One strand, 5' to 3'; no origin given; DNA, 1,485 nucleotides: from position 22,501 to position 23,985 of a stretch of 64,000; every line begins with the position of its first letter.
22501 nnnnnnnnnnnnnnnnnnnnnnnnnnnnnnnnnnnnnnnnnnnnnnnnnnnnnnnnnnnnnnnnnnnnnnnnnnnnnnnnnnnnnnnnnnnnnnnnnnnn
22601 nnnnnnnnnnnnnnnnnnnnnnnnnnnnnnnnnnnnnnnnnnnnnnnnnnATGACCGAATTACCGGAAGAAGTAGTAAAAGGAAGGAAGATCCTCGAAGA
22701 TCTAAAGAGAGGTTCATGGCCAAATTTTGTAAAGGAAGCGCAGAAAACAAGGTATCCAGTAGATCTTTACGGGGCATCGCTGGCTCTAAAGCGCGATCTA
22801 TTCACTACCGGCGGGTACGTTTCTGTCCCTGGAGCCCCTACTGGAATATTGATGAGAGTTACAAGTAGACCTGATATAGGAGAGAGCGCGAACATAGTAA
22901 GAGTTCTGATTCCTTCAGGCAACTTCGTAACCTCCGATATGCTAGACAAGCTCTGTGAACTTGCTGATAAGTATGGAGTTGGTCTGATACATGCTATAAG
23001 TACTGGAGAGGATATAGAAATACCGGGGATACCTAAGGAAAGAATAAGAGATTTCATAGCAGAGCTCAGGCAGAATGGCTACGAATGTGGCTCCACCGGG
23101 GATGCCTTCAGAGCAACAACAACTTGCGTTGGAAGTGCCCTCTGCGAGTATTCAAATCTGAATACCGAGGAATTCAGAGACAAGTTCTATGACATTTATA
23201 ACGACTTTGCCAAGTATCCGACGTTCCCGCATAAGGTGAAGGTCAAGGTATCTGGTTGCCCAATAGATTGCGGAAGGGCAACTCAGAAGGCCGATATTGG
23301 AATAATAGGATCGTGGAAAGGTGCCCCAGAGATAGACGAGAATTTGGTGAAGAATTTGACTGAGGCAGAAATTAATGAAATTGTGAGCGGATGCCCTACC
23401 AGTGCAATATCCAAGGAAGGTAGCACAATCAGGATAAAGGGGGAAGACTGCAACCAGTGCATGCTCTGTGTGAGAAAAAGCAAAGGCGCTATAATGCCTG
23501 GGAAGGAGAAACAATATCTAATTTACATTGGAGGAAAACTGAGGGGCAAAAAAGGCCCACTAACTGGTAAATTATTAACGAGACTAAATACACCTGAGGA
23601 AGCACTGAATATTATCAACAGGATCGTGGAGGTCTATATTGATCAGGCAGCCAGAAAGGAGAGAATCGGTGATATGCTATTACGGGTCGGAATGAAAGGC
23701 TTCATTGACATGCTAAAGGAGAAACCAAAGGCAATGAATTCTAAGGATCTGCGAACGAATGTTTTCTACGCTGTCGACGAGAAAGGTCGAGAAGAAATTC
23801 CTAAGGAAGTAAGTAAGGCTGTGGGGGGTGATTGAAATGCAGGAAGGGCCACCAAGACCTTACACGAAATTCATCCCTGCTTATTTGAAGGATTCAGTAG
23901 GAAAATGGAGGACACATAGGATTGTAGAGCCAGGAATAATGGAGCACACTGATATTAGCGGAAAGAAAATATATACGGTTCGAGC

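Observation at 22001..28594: Eight-gene dsrC-(Zn-ribbon)-dsrA-dsrB-dsrM-dsrK-cobA-sirC operon in a Thermoplasmatota-like archaeal background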

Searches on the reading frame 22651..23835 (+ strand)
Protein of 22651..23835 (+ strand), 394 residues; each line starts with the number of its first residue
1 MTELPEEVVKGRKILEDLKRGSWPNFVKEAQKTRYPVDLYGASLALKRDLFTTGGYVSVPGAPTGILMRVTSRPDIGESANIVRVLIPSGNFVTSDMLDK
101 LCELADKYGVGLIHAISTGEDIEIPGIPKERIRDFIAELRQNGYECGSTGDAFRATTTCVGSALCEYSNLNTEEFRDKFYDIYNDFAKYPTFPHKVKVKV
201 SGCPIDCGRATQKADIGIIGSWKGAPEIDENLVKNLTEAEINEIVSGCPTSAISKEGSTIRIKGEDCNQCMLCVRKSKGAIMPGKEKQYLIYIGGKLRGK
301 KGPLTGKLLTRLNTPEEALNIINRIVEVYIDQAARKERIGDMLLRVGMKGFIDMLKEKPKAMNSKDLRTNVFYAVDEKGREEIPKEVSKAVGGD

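Call 4: search_protein_families(library=pfam, proteins=[window:22651-23835:+], max_evalue=0.01)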
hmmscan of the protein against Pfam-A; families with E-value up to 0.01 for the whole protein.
window:22651-23835:+ (394 aa): 2 families
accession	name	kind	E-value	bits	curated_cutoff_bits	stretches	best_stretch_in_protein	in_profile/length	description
PF01077.27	NIR_SIR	-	4.2e-28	98.2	27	1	150-358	2-153/158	Nitrite and sulphite reductase 4Fe-4S domain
PF03460.22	NIR_SIR_ferr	-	5.3e-12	45.7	24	1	82-141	11-68/69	Nitrite/Sulfite reductase ferredoxin-like half domain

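Call 6: find_encoding_contigs(protein=window:22651-23835:+, flank=10000, max_places=6)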
Protein window:22651-23835:+ (394 aa): no gene with exactly this product is on record in the collection.

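Call 7: search_solved_structures(query=window:22651-23835:+, max_evalue=0.001, show_alignments=2)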
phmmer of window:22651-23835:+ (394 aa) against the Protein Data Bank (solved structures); distinct sequences matched with E-value up to 0.001: 28.
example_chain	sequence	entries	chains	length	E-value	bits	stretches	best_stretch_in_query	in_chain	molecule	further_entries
3mm5_A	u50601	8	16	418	1.3e-47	165.7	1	47-374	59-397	Sulfite reductase, dissimilatory-type subunit alpha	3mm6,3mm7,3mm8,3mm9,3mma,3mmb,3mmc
3or1_A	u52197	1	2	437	6.9e-37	130.4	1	51-375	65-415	Sulfite reductase alpha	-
3or2_A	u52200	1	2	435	7.3e-37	130.3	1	51-375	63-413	Sulfite redcutase subunit alpha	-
2v4j_A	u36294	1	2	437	1.8e-35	125.8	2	51-240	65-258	SULFITE REDUCTASE, DISSIMILATORY-TYPE SUBUNIT ALPHA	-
2xsj_A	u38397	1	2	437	2.6e-35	125.2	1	35-371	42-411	SULFITE REDUCTASE ALPHA SUBUNIT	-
7npa_A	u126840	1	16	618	1.1e-21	80.4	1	82-357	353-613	Coenzyme F420-dependent sulfite reductase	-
7np8_A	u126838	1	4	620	1.1e-21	80.3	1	81-360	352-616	Coenzyme F420-dependent sulfite reductase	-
9tn7_A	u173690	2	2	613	4.1e-21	78.5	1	82-354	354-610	Coenzyme F420 hydrogenase/dehydrogenase beta subunit domain protein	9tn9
3mm5_B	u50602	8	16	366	7.6e-15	57.9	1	78-354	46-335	Sulfite reductase, dissimilatory-type subunit beta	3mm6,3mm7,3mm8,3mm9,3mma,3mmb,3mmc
3or2_B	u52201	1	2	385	7.3e-14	54.6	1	88-353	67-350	Sulfite redcutase subunit beta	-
3or1_B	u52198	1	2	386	7.4e-14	54.6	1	88-353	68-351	Sulfite reductase beta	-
2v4j_B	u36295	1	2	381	5e-13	51.9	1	65-354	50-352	SULFITE REDUCTASE, DISSIMILATORY-TYPE SUBUNIT BETA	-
2xsj_B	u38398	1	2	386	1.3e-09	40.6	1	94-355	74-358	SULFITE REDUCTASE BETA SUBUNIT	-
3b0h_A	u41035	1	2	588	2.5e-06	29.8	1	75-221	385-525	Nitrite reductase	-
3b0l_A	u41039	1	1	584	2.5e-06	29.8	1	77-221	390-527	Nitrite reductase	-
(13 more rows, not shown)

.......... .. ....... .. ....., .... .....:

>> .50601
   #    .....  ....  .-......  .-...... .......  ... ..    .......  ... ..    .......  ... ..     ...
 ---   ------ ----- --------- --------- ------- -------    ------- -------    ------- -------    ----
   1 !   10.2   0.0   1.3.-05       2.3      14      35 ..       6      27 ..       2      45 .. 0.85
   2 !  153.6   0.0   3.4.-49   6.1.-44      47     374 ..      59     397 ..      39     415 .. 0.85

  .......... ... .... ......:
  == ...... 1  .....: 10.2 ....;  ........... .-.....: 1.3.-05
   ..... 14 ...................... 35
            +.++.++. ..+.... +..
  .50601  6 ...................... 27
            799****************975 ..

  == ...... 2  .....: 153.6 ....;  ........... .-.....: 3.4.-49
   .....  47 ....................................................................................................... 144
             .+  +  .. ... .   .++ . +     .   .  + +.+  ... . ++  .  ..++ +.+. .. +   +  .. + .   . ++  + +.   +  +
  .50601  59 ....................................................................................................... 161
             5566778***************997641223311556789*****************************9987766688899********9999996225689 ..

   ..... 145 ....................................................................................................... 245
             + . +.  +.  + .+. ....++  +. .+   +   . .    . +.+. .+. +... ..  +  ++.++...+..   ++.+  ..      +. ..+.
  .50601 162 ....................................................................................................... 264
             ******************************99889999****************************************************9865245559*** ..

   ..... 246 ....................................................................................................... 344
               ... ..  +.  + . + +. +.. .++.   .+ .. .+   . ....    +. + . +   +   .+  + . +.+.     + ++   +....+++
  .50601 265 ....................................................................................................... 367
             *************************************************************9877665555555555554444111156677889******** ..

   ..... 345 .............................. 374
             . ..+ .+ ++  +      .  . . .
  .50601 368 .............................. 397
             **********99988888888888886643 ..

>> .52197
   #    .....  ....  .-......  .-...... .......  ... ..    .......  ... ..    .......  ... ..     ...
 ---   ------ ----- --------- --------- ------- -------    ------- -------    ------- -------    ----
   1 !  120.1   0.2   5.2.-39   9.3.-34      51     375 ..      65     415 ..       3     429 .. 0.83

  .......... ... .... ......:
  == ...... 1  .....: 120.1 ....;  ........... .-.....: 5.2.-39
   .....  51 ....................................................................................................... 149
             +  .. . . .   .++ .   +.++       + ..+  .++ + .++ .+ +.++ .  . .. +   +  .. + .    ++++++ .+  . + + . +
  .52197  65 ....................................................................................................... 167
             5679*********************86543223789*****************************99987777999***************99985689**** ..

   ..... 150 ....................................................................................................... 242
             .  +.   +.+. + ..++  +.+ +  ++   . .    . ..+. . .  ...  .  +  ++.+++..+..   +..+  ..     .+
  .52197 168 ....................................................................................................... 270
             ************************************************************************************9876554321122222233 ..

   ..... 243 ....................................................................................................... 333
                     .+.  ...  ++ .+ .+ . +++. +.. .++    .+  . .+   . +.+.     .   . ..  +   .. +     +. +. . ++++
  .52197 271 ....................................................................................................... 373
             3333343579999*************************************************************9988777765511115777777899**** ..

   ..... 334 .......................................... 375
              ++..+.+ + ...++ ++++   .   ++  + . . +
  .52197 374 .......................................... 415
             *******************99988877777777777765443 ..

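Call 8: find_homologous_proteins(query=window:22651-23835:+, max_evalue=1e-20)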
Query window:22651-23835:+ (394 aa): 77 proteins with E <= 1e-20 among 5030 candidates.
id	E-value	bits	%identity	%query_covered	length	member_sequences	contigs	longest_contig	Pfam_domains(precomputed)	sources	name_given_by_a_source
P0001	5.8e-257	870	97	100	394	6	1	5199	PF01077.28,PF03460.23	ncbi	ncbi:MAG: hypothetical protein QXS75_02440 [Thermoplasmatales archaeon]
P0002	1.2e-236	803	88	100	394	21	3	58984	PF01077.28,PF03460.23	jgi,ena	-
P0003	4.8e-216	735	100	83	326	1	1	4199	PF01077.28,PF03460.23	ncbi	ncbi:MAG: hypothetical protein QXW75_02495, partial [Thermoplasmatales archaeon]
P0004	4.3e-209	712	75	100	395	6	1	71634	PF01077.28,PF03460.23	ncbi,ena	-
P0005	1.7e-192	658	70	99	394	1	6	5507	PF01077.28,PF03460.23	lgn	-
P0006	1.3e-189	648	68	99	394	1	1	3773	PF01077.28,PF03460.23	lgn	-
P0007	1.5e-189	648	68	100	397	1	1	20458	PF01077.28,PF03460.23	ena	-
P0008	4.3e-189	646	69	99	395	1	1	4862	PF01077.28,PF03460.23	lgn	-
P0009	8.4e-189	645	67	100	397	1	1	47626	PF01077.28,PF03460.23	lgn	-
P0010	5.9e-188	643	68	98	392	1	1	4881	PF01077.28,PF03460.23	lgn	-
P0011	4.2e-187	640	68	99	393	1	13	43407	PF01077.28,PF03460.23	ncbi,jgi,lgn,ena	jgi:sulfite reductase alpha subunit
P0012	9.3e-187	639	67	100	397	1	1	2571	PF01077.28,PF03460.23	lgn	-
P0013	1.0e-186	639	68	100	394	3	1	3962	PF01077.28,PF03460.23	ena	-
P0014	1.6e-186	638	66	100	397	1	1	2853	PF01077.28,PF03460.23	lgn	-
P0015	1.2e-185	635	67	98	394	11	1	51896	PF01077.28,PF03460.23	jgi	jgi:sulfite reductase alpha subunit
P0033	7.2e-170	583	62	99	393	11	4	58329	PF01077.28,PF03460.23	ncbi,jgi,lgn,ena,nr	ncbi:MAG: hypothetical protein RXP30_04365 [Thermoplasmata archaeon]|nr:hypothetical protein [Euryar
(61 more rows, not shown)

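Call 15: find_related_loci(query=window:22651-23835:+, collection=genome_contigs, flank=10000)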
Query window:22651-23835:+ (394 aa) in genome_contigs; peptide patterns used: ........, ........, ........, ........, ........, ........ (x = any residue, [..] = any of these).
58 stretches matched a pattern; 3 encode a relative of the query (tblastn E <= 1e-3); 3 distinct loci.
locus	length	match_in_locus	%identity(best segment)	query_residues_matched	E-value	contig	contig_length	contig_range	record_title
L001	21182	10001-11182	97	1-394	0e+0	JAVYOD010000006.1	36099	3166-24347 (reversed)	MAG: Thermoplasmatales archaeon isolate DRTY-1_201705_bins_28 DRTY-1_201705_bins_28_scaffold_6, whole genome shotgun seq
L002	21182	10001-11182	91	1-394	0e+0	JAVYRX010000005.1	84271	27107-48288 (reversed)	MAG: Thermoplasmatales archaeon isolate DRTY-16_202007_bins_2 DRTY-16_202007_bins_2_scaffold_5, whole genome shotgun seq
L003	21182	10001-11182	90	1-394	0e+0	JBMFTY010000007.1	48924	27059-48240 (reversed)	MAG: Thermoplasmata archaeon isolate KM4347-25 NODE_7_length_48924_cov_12.997175, whole genome shotgun sequence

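Call 17: search_protein_families(library=ncbifam, proteins=[window:22651-23835:+], max_evalue=0.001)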
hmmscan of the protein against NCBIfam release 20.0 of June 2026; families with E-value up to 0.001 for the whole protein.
window:22651-23835:+ (394 aa): 10 families
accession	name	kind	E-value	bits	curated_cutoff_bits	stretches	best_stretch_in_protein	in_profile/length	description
TIGR02064.1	dsrA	equivalog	2.8e-83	280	392.85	1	15-378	1-392/402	dissimilatory-type sulfite reductase subunit alpha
TIGR02066.1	dsrB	equivalog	7.6e-38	130.4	341.5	1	65-365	18-321/341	dissimilatory-type sulfite reductase subunit beta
TIGR02912.1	sulfite_red_C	equivalog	9.2e-21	74.1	324.1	1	81-354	21-295/314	sulfite reductase subunit C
TIGR02374.1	nitri_red_nirB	equivalog_domain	3.7e-18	65.3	578.35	1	90-224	568-696/794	nitrite reductase large subunit NirB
NF007125.0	PRK09566.1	equivalog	4.5e-15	55.1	594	1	80-221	321-455/513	ferredoxin--nitrite reductase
NF011565.0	PRK14989.1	subfamily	4.6e-12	44.8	883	1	89-224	572-701/847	nitrite reductase large subunit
NF007126.0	PRK09567.1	equivalog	1.3e-10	40.1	523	1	78-221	372-508/595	NirA family protein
NF010029.0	PRK13504.1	equivalog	2.3e-09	36.1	457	0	159-224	440-505/575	NADPH-dependent assimilatory sulfite reductase hemoprotein subunit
TIGR02041.1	CysI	equivalog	6.1e-08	31.6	756.55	1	127-224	385-482/541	assimilatory sulfite reductase (NADPH) hemoprotein subunit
TIGR02435.1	CobG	equivalog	9.8e-06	24.8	234.8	1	78-224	252-387/388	precorrin-3B synthase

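Call 22: find_encoding_contigs(protein=P0004, flank=10000, max_places=2)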
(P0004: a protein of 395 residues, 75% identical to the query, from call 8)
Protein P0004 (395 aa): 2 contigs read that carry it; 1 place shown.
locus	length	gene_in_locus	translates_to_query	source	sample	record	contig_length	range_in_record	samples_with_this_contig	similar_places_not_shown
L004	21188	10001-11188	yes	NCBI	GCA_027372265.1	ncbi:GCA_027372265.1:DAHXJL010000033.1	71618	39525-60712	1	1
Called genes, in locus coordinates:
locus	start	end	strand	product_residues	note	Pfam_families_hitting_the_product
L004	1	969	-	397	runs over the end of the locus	PF00202:Aminotran_3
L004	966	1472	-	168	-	PF10027:DUF2269 (weak), PF05425:CopD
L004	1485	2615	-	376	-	PF04055:Radical_SAM, PF13186:SPASM (weak)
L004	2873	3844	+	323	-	PF01208:URO-D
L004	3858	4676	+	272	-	PF00762:Ferrochelatase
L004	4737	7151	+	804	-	PF17900:Peptidase_M1_N, PF01433:Peptidase_M1, PF13646:HEAT_2, PF02985:HEAT (faint), PF01347:TPR_Vitellogenin (weak), PF13646:HEAT_2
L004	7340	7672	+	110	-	-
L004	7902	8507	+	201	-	PF04967:HTH_10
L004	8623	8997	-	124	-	PF02635:DsrE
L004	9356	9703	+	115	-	PF04358:DsrC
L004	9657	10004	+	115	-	-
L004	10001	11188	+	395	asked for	PF03460:NIR_SIR_ferr, PF01077:NIR_SIR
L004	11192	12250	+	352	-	PF03460:NIR_SIR_ferr, PF01077:NIR_SIR, PF12838:Fer4_7 (weak)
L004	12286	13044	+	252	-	PF02665:Nitrate_red_gam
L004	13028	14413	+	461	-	PF13187:Fer4_9 (faint), PF13183:Fer4_8, PF13237:Fer4_10 (faint), PF13534:Fer4_17 (weak), PF02754:CCG (weak)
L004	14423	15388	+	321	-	PF00590:TP_methylase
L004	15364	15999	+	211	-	PF13241:NAD_binding_7, PF14824:Sirohm_synth_M (faint)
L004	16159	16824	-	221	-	PF01184:Gpr1_Fun34_YaaH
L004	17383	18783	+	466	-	-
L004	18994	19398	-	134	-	PF07843:DUF1634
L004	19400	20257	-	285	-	PF01925:TauE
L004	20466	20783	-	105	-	PF22271:DUF6955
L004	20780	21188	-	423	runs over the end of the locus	PF14306:PUA_2, PF01747:ATP-sulfurylase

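Call 23: find_encoding_contigs(protein=P0033, flank=10000, max_places=3)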
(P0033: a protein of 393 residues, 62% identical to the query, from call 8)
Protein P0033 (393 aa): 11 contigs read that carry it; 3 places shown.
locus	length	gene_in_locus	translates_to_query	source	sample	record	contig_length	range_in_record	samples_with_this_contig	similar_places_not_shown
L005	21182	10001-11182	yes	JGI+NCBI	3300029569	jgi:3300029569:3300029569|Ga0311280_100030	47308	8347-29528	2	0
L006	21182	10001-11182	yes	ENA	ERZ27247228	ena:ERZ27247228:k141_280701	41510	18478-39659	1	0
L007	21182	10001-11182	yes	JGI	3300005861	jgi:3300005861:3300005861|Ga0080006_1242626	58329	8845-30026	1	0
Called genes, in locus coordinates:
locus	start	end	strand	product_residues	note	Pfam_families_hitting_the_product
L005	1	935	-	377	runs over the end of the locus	PF02589:LUD_dom, PF13534:Fer4_17 (faint), PF12797:Fer4_2 (faint), PF13237:Fer4_10 (faint), PF12838:Fer4_7 (weak), PF13183:Fer4_8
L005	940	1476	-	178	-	PF02589:LUD_dom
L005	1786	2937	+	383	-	PF00266:Aminotran_5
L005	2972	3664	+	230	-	-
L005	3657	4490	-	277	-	-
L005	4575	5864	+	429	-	PF01336:tRNA_anti-codon, PF00152:tRNA-synt_2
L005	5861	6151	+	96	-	PF18446:DUF5611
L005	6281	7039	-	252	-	PF01925:TauE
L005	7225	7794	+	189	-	-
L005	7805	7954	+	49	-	-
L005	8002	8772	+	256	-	PF01978:TrmB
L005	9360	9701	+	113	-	PF04358:DsrC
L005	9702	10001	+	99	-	-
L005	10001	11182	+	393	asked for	PF03460:NIR_SIR_ferr, PF01077:NIR_SIR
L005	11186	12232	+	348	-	PF03460:NIR_SIR_ferr (weak), PF01077:NIR_SIR, PF12838:Fer4_7 (faint)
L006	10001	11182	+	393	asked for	PF03460:NIR_SIR_ferr, PF01077:NIR_SIR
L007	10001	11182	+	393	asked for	PF03460:NIR_SIR_ferr, PF01077:NIR_SIR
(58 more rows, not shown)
